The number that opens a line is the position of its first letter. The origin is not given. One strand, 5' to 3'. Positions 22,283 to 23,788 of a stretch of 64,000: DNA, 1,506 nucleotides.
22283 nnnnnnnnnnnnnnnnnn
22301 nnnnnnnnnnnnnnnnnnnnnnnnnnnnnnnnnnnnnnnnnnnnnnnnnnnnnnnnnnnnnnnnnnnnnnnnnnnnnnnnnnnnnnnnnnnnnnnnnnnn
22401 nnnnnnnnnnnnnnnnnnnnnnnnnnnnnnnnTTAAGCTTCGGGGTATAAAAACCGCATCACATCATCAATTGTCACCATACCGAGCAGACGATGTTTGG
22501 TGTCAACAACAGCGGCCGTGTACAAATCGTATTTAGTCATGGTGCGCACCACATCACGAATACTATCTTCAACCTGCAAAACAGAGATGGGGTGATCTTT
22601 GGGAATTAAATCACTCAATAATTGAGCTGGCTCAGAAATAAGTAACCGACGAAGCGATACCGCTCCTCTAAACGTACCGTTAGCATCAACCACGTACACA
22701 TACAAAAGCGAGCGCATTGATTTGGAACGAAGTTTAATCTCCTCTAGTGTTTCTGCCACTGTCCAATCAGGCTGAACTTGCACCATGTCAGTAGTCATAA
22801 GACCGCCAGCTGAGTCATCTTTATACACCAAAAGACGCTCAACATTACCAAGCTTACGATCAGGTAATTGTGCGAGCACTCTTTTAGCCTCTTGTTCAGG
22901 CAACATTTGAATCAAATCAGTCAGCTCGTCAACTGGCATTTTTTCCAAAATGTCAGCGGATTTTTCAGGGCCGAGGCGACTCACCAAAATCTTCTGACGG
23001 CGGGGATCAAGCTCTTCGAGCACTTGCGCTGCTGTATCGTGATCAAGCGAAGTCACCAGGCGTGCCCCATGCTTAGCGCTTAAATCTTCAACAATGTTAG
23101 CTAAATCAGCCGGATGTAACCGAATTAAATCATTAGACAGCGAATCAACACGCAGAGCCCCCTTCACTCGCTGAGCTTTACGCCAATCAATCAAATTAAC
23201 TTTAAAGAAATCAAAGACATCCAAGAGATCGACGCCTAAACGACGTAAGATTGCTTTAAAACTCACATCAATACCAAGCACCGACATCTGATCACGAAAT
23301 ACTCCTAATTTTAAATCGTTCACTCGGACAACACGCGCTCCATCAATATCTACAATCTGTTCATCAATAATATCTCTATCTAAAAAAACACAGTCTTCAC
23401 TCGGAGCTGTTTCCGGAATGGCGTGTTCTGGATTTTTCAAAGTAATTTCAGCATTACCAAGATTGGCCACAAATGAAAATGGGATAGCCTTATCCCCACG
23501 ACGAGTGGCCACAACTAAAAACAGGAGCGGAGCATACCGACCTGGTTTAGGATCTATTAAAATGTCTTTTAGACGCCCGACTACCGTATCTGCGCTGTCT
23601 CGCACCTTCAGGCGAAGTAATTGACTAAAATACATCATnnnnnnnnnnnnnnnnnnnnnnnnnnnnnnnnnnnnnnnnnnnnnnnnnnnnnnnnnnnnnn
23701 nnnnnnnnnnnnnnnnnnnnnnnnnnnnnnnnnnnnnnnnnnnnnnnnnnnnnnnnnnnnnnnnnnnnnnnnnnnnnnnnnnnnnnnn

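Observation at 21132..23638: Non-canonical NRAMP transporter operonic with a transmembrane-less MgtE-N/CBS sensor protein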

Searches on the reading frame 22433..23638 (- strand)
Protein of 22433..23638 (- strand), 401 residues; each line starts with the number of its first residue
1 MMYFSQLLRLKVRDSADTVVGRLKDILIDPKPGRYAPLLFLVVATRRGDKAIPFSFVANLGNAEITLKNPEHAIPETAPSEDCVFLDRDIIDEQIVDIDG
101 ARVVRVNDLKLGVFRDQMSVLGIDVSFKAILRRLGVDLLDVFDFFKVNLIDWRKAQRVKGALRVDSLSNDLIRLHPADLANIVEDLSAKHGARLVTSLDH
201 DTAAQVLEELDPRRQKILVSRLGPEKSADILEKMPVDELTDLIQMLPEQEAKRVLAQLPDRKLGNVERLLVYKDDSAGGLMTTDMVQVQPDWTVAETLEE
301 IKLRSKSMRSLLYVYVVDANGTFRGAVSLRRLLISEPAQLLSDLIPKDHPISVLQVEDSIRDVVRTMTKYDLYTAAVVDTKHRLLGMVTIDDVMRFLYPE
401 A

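Call 3: search_protein_families(library=pfam, proteins=[window:22433-23638:-], max_evalue=0.01)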
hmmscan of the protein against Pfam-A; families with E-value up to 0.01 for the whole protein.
window:22433-23638:- (401 aa): 5 families
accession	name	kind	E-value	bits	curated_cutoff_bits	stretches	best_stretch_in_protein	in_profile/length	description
PF03448.22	MgtE_N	-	6.4e-25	88.1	25.9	1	174-275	1-102/102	MgtE intracellular N domain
PF00571.33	CBS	-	8.5e-17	61.7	24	2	350-397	8-55/57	CBS domain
PF05239.21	PRC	-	7.9e-09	35.8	21.2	1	1-71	3-75/78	PRC-barrel domain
PF14841.11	FliG_M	-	9.4e-06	26.2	25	0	178-222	3-47/76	FliG middle domain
PF14842.11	FliG_N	-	0.0002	22.3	25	0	217-244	10-37/104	FliG N-terminal domain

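Call 4: search_protein_families(library=ncbifam, proteins=[window:22433-23638:-], max_evalue=0.01)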
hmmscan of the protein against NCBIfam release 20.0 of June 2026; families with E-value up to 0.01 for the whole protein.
window:22433-23638:- (401 aa): 10 families
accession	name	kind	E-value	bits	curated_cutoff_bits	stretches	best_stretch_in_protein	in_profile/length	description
TIGR00400.1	mgtE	equivalog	6e-43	147.2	232.75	1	166-397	22-251/450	magnesium transporter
NF053603.1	HhpR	exception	7.1e-08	32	520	1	280-395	6-115/282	CBS domain-containing high hydrostatic pressure regulator HhpR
TIGR01186.1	proV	subfamily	6.6e-06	25.5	326.6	1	281-398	248-358/363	betaine/proline/choline family ABC transporter ATP-binding protein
NF011443.0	PRK14869.1-5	equivalog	3.5e-05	22.4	335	1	351-394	79-122/546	putative manganese-dependent inorganic diphosphatase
TIGR01302.1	IMP_dehydrog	equivalog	0.00015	20.8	481.5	1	280-395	85-198/450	IMP dehydrogenase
NF002505.0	PRK01862.1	equivalog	0.00025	19.8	482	0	341-397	449-503/577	ClcB-like voltage-gated chloride channel protein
NF011449.0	PRK14869.2-5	equivalog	0.00043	19.5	411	1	341-395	69-122/451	putative manganese-dependent inorganic diphosphatase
NF038279.1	TF_CBS_SpxR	exception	0.0021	16.8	600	1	315-396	225-304/427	CBS-HotDog domain-containing transcription factor SpxR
NF011442.0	PRK14869.1-4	equivalog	0.0034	15.9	400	1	350-394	80-123/543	putative manganese-dependent inorganic diphosphatase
NF052358.1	GMPRedGuaB1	equivalog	0.0074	15.5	675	0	283-395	97-202/479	GMP reductase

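Call 6: search_solved_structures(query=window:22433-23638:-, max_evalue=0.001, show_alignments=2)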
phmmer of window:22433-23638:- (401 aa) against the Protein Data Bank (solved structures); distinct sequences matched with E-value up to 0.001: 8.
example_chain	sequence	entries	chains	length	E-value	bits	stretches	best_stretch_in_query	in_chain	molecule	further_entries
2yvy_A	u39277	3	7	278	2.8e-32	115.7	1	167-400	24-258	Mg2+ transporter MgtE | Magnesium transporter MgtE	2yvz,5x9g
2yvx_A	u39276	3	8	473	1.1e-31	113.8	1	167-400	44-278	Mg2+ transporter MgtE | Magnesium transporter MgtE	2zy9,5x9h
2oux_A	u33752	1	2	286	8.6e-28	100.9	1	174-398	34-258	Magnesium transporter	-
8gpv_A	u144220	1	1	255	5.9e-27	98.2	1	170-398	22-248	Magnesium transporter MgtE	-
8gps_A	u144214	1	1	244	2.9e-24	89.3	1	169-395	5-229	MgtE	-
2yzq_A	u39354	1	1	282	1.6e-07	34.2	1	315-398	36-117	Putative uncharacterized protein PH1780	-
5iip_A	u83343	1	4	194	1.1e-05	28.2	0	351-398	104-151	Glycine betaine/carnitine/choline ABC transporter%2C ATP-binding protein%2C putative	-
9e6q_3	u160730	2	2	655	0.00083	22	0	351-398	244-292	Putative signal-transduction protein with CBS domains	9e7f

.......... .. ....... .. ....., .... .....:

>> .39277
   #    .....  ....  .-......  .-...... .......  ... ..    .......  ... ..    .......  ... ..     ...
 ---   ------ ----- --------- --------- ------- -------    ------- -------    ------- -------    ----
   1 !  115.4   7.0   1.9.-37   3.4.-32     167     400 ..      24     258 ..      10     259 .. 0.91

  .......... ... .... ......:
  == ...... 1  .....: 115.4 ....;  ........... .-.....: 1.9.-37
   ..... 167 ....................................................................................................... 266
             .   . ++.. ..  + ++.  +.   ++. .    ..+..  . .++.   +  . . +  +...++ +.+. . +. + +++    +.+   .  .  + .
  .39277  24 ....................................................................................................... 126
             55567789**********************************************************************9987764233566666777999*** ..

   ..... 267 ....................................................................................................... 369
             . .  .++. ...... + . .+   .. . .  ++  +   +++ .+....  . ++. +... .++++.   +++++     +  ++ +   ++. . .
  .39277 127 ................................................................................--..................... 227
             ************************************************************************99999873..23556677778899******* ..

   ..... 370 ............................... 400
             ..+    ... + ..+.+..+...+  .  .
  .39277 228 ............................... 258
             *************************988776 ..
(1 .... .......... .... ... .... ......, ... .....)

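Call 17: find_homologous_proteins(query=window:22433-23638:-, max_evalue=1e-10)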
Query window:22433-23638:- (401 aa): 2177 proteins with E <= 1e-10 among 8000 candidates; the best 120 are listed.
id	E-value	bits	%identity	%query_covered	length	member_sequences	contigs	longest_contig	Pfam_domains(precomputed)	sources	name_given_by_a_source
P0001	3.6e-250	848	99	100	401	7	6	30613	PF14841.12,PF00571.34,PF05239.22,PF03448.23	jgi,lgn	jgi:CBS domain-containing protein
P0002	3.1e-166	571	67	100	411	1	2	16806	PF00571.34,PF05239.22,PF03448.23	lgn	-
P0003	1.1e-162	560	67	100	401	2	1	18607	PF00571.34,PF05239.22,PF03448.23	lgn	-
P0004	2.4e-161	555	66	100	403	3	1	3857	PF14842.12,PF14841.12,PF00571.34,PF03448.23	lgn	-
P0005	2.7e-153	529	65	100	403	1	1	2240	PF00571.34,PF03448.23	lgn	-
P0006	4.2e-151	522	61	100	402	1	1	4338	PF00571.34,PF05239.22,PF03448.23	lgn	-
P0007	1.9e-150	519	64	100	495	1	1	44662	PF00078.33,PF00571.34,PF03448.23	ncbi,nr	ncbi:MAG: CBS domain-containing protein [Candidatus Magasanikbacteria bacterium]|nr:CBS domain-conta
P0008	1.1e-148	514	63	100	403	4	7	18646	PF00571.34,PF05239.22,PF03448.23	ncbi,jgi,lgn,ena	-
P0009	8.0e-148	511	62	100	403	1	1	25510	PF00571.34,PF03448.23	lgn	-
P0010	8.2e-148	511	61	100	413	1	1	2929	PF00571.34,PF03448.23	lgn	-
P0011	4.1e-146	505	61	100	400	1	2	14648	PF00571.34,PF05239.22,PF03448.23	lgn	-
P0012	2.2e-138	480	55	100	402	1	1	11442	PF00571.34,PF05239.22,PF03448.23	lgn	-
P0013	2.3e-137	476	55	100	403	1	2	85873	PF00571.34,PF05239.22,PF03448.23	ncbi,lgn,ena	-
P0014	4.6e-137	475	58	100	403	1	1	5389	PF00571.34,PF05239.22,PF03448.23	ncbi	-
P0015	6.8e-137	475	55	100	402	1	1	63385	PF00571.34,PF05239.22,PF03448.23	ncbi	-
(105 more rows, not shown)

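Call 33: predict_structure(alignment_id=A2)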
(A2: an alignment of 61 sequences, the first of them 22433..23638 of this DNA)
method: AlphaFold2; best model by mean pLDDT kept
length: 401 residues; sequences in the alignment: 61
mean_pLDDT: 84.5   pTM: 0.56
mean pLDDT of the five models: 84.5, 84.0, 80.1, 79.8, 79.3
residues with pLDDT >= 90: 158; 70-90: 201; 50-70: 27; < 50: 15
segments of 3 or more residues with pLDDT < 50: 159-166, 275-281
pLDDT, mean of each block of 10 residues (from residue 1): 92 96 94 88 94 95 93 88 88 81 87 93 91 80 79 72 48 78 82 83 89 89 86 87 88 89 83 48 79 94 68 90 90 94 79 85 89 88 89 77 52
secondary structure, 60 per line:
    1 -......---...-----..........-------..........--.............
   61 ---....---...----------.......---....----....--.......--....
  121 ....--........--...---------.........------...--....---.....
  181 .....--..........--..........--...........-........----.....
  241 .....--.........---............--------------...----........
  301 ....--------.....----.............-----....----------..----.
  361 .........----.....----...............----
elements in order: H4-7 E11-13 E19-28 E36-45 E48-53 E57-60 E64-67 H86-90 E94-97 E102-105 E108-114 E117-124 H127-134 E149-151 E155-157 H169-172 H176-185 H188-197 H200-209 H212-222 H224-231 H236-245 H248-256 H260-271 E286-288 H294-304 E313-317 E322-328 H329-334 H360-369 E374-378 E383-389 H390-397

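Call 35: find_related_loci(query=A2, collection=metagenome_contigs, flank=5000)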
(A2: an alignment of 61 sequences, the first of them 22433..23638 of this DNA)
Query A2 (401 aa) in metagenome_contigs; peptide patterns used: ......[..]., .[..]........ (x = any residue, [..] = any of these).
600 stretches matched a pattern (row limit reached: there are more); 119 encode a relative of the query (tblastn E <= 1e-3); the best 80 are kept; 80 distinct loci.
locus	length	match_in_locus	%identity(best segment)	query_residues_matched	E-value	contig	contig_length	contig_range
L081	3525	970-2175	55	1-401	5e-151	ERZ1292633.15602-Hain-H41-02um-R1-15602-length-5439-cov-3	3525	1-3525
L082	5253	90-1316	54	1-401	2e-146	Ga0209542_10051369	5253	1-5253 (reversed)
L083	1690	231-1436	55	1-401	5e-153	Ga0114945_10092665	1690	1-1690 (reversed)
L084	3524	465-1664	53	3-401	8e-144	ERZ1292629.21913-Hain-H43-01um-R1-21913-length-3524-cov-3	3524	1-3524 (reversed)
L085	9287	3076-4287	53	1-401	2e-138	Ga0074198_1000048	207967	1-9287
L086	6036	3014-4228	53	1-401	2e-138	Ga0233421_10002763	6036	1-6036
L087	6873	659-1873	53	1-401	2e-136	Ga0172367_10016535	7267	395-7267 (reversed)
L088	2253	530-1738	53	1-401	1e-144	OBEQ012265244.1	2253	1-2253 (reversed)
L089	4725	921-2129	52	1-401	8e-137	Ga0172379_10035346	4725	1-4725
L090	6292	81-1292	53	1-401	1e-133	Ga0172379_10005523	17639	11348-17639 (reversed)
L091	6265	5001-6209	53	1-401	2e-133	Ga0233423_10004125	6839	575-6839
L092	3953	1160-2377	52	1-401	1e-135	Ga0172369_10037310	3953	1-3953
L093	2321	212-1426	52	1-401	1e-139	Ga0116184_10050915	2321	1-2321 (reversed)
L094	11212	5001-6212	52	1-401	1e-130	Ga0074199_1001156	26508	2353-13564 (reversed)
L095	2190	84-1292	52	1-399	9e-139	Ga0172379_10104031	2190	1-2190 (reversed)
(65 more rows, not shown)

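Call 37: fold_search(model_id=the predicted structure, library=pdb)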
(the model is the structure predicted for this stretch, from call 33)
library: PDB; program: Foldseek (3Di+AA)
matches with E <= 10: 997; with E <= 0.001: 281
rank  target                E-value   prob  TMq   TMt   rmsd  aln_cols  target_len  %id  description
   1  8gpv                  1.2e-17  1.00  0.31  0.46  10.2       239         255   29  Cytoplasmic domain structure of the MgtE Mg2+ channel from Clostridiales bacterium (released 2023-04-19)
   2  2yvy                  1.6e-17  1.00  0.30  0.44  10.0       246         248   30  Crystal structure of magnesium transporter MgtE cytosolic domain, Mg2+ bound form (released 2007-09-04)
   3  2oux_B                2.2e-17  1.00  0.30  0.45  10.6       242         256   27  Crystal structure of the soluble part of a magnesium transporter (released 2007-03-20)
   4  2yvx_A                2.5e-17  1.00  0.30  0.28  10.0       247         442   31  Crystal structure of magnesium transporter MgtE (released 2007-09-04)
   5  8gps                  3.7e-17  1.00  0.28  0.47  10.2       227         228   27  Cytoplasmic domain structure of the MgtE Mg2+ channel from Chryseobacterium hispalense (released 2023-04-19)
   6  2oux_A                8.5e-17  1.00  0.30  0.44  10.6       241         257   26  Crystal structure of the soluble part of a magnesium transporter (released 2007-03-20)
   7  5x9g_C                8.9e-17  1.00  0.29  0.44  10.2       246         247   30  Crystal structure of the cytosolic domain of the Mg2+ channel MgtE in complex with ATP (released 2017-08-16)
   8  2zy9_A                1.3e-16  1.00  0.28  0.26  10.0       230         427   32  Improved crystal structure of magnesium transporter MgtE (released 2009-12-01)
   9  2zy9_B                7.1e-16  1.00  0.29  0.28   9.9       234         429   32  Improved crystal structure of magnesium transporter MgtE (released 2009-12-01)
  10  5x9h_B                8.4e-16  1.00  0.28  0.26   9.9       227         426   32  Crystal structure of the Mg2+ channel MgtE in complex with ATP (released 2017-08-16)
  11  3kxr                  1.9e-08  1.00  0.26  0.58  11.5       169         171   20  Structure of the cystathionine beta-synthase pair domain of the putative Mg2+ transporter SO5017 from Shewanella oneiden (released 2009-12-15)
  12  5iip_A                6.3e-07  1.00  0.25  0.80   2.2       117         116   21  Staphylococcus aureus OpuCA (released 2016-08-24)
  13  8qqq_A                6.3e-07  1.00  0.26  0.22   8.7       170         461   18  Mycobacterium smegmatis inosine monophosphate dehydrogenase (IMPDH) ATP+GTP-bound form, compressed (released 2024-08-14)
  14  8qqt_H                8.7e-07  1.00  0.24  0.22   9.9       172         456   20  Mycobacterium smegmatis inosine monophosphate dehydrogenase (IMPDH) ATP+ppGpp-bound form, compressed (released 2024-08-14)
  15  2p9m_C                1.0e-06  1.00  0.25  0.73   3.4       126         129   21  Crystal structure of conserved hypothetical protein MJ0922 from Methanocaldococcus jannaschii DSM 2661 (released 2007-07-03)
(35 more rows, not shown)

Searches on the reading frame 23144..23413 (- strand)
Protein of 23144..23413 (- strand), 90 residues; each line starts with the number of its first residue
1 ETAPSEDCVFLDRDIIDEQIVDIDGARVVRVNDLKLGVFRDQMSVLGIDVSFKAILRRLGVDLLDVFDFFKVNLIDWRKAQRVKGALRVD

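Call 41: search_protein_families(library=pfam, proteins=[window:23144-23413:-], max_evalue=10)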
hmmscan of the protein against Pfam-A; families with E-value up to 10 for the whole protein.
window:23144-23413:- (90 aa): 1 family
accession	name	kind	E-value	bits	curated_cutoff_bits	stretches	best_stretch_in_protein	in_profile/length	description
PF05239.21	PRC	-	0.24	11.9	21.2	1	10-52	4-46/78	PRC-barrel domain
